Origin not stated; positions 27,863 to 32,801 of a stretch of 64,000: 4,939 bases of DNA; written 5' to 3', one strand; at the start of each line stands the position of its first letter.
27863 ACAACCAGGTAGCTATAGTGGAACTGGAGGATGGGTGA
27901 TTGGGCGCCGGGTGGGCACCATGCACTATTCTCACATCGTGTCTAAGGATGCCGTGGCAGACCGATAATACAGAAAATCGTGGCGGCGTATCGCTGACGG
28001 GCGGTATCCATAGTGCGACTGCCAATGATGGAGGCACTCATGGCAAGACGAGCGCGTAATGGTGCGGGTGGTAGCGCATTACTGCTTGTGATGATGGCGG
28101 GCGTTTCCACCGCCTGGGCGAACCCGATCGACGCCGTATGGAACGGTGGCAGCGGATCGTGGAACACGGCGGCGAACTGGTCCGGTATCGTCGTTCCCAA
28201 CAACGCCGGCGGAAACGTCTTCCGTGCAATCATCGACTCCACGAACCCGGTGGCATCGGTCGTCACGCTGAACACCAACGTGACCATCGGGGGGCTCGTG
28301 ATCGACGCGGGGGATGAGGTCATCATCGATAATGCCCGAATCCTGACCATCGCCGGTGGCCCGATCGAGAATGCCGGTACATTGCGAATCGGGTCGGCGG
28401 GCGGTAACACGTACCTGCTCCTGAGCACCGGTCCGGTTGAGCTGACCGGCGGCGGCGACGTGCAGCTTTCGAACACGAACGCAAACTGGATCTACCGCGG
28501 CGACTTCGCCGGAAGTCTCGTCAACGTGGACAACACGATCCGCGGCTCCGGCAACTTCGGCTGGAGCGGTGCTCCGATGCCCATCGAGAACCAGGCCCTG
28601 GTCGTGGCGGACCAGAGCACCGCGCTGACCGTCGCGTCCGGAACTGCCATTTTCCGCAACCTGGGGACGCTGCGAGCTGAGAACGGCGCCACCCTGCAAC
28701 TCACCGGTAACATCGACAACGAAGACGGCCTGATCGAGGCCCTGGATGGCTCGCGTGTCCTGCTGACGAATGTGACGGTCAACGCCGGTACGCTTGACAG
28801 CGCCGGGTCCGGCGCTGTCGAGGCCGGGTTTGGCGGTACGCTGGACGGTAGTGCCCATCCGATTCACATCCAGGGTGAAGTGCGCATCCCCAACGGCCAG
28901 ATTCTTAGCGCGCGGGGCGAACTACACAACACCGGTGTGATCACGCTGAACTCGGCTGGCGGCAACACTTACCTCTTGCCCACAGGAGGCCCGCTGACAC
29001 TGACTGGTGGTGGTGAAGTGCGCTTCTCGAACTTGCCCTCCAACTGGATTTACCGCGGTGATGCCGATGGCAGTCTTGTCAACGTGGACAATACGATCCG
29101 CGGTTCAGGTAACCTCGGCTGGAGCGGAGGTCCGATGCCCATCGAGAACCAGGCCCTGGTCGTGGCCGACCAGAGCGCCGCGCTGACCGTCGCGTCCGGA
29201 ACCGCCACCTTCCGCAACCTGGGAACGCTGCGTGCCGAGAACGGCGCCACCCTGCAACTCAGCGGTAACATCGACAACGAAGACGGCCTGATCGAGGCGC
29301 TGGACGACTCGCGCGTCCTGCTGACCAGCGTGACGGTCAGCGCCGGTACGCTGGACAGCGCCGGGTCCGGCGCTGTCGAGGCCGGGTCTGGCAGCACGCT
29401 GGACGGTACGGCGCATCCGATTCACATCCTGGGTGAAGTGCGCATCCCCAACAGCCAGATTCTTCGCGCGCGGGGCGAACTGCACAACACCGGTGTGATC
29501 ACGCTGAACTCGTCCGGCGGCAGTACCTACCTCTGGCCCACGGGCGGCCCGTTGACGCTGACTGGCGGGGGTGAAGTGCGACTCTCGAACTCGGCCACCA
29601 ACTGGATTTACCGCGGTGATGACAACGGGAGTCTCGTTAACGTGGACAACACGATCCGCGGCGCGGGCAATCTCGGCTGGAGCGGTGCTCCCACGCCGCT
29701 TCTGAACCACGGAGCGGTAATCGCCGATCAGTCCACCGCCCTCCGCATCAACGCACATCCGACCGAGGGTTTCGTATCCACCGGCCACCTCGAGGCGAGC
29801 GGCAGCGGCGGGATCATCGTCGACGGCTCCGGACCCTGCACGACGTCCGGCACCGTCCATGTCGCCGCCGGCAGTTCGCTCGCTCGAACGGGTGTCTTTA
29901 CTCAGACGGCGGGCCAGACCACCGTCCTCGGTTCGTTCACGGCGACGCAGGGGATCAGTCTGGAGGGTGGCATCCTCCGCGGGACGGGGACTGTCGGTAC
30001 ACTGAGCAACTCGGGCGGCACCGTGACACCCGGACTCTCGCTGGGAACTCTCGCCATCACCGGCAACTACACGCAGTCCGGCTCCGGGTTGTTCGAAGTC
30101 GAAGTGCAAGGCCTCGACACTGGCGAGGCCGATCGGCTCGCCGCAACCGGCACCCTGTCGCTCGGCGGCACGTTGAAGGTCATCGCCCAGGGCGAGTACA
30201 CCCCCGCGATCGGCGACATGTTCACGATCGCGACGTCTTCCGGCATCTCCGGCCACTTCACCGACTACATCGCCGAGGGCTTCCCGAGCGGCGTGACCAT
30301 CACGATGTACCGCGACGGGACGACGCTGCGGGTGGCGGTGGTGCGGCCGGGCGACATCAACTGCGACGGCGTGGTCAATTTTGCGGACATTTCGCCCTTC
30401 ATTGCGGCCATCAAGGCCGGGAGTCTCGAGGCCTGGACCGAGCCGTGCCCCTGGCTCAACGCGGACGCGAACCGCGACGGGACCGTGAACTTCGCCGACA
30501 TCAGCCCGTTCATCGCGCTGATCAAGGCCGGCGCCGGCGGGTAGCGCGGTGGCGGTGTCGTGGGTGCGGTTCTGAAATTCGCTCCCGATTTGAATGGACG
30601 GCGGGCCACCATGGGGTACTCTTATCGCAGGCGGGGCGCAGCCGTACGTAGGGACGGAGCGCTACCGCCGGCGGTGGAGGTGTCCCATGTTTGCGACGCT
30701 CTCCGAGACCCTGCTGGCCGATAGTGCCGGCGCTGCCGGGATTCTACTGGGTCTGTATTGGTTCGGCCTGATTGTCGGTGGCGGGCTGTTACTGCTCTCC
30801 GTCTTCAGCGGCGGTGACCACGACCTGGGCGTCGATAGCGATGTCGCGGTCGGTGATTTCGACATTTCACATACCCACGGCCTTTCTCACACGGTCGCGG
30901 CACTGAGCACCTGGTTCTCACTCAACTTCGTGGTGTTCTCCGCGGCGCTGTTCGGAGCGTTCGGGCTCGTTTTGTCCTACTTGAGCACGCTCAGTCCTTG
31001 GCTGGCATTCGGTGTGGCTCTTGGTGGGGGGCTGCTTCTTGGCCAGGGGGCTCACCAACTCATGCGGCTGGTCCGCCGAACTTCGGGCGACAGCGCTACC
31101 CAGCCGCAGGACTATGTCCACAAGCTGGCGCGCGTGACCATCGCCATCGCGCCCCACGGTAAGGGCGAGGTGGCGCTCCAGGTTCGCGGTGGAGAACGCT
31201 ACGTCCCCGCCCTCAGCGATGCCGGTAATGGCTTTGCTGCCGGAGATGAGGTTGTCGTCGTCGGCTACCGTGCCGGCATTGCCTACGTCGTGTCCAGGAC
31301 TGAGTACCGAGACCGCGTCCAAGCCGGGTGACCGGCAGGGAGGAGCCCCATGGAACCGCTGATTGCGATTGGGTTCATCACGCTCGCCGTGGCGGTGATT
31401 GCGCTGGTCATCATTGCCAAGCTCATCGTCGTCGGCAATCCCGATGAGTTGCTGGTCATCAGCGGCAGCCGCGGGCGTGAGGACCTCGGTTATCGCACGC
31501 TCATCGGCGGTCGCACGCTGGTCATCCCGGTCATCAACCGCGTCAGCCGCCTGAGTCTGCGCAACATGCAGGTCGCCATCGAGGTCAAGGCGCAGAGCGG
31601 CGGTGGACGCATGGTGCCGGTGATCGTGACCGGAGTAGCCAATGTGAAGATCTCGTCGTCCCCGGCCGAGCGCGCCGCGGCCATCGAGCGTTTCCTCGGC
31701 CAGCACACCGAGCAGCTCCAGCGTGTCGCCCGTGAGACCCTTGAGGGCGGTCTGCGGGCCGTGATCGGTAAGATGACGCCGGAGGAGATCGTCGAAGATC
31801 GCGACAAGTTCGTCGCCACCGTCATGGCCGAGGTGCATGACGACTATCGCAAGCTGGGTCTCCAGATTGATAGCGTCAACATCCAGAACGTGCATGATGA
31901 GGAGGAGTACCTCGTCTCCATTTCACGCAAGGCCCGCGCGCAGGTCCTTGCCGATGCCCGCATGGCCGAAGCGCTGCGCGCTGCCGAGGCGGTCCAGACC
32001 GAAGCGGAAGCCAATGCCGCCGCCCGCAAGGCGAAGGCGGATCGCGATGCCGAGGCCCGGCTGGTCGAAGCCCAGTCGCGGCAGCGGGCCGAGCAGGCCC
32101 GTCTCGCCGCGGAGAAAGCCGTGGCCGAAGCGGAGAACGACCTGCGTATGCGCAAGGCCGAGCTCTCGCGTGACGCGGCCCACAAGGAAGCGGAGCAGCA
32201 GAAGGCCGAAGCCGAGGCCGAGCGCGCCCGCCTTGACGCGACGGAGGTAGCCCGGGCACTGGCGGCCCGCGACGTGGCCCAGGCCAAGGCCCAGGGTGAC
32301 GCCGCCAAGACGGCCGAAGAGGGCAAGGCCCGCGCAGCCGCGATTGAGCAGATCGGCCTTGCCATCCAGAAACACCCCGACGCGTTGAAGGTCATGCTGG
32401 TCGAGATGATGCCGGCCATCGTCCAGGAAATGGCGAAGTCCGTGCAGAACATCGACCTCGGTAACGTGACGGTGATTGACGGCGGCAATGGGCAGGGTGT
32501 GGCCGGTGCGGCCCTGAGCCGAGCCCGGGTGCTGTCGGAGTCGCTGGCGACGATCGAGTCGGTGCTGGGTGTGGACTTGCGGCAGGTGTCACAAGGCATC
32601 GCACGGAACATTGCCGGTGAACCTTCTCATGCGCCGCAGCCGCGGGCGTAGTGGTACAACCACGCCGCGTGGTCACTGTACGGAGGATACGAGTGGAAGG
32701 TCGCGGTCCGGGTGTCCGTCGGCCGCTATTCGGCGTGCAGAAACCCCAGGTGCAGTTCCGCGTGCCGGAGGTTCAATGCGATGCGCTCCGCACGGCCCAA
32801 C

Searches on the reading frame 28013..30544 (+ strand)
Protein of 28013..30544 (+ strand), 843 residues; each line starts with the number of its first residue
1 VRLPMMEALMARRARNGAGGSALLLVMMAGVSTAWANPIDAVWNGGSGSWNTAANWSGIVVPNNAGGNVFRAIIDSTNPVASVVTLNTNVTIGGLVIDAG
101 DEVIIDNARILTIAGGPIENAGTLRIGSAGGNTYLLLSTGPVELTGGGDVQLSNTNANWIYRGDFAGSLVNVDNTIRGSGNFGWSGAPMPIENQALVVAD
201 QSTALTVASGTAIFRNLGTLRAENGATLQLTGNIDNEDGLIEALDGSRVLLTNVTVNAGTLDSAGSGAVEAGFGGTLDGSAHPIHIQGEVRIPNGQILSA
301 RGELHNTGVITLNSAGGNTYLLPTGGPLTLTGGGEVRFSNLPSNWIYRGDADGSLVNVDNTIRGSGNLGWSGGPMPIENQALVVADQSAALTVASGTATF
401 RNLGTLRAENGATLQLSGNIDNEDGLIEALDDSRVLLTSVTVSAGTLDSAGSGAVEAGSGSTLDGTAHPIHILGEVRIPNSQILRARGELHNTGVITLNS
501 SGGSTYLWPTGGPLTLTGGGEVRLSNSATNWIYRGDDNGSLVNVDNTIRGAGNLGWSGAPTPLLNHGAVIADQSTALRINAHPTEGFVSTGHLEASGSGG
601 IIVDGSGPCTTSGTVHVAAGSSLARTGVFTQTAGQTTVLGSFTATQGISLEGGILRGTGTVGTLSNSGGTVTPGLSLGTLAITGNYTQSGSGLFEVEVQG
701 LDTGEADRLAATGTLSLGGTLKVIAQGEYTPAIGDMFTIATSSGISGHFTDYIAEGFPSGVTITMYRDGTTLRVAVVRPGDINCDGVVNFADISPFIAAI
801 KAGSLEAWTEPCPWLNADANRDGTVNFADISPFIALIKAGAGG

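Call 24: search_protein_families(library=pfam, proteins=[window:28013-30544:+], max_evalue=0.001)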
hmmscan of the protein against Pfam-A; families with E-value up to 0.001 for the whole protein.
window:28013-30544:+ (843 aa): 1 family
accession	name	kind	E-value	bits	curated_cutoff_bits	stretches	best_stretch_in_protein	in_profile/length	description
PF00404.24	Dockerin_1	-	5.9e-06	26.8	22.9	1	779-831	1-50/57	Dockerin type I domain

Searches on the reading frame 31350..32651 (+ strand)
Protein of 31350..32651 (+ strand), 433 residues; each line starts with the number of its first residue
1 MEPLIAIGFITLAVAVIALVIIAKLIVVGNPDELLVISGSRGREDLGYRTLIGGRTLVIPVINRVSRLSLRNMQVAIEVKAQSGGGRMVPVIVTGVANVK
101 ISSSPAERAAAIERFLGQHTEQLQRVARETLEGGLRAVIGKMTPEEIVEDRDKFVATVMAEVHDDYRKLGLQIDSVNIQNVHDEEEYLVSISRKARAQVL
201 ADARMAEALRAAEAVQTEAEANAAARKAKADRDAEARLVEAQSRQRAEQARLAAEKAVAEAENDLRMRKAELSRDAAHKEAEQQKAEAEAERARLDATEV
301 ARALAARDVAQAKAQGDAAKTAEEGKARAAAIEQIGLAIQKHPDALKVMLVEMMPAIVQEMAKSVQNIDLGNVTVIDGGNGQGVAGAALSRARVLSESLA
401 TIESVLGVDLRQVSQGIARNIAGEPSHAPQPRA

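Call 43: search_protein_families(library=pfam, proteins=[window:31350-32651:+], max_evalue=0.001)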
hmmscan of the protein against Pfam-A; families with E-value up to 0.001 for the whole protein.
window:31350-32651:+ (433 aa): 2 families
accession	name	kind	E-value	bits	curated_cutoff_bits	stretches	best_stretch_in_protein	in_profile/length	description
PF01145.31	Band_7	-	9.7e-14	52.2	23.6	1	30-208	4-172/176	SPFH domain / Band 7 family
PF15975.10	Flot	-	0.00057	20.4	27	1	303-387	6-89/124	Flotillin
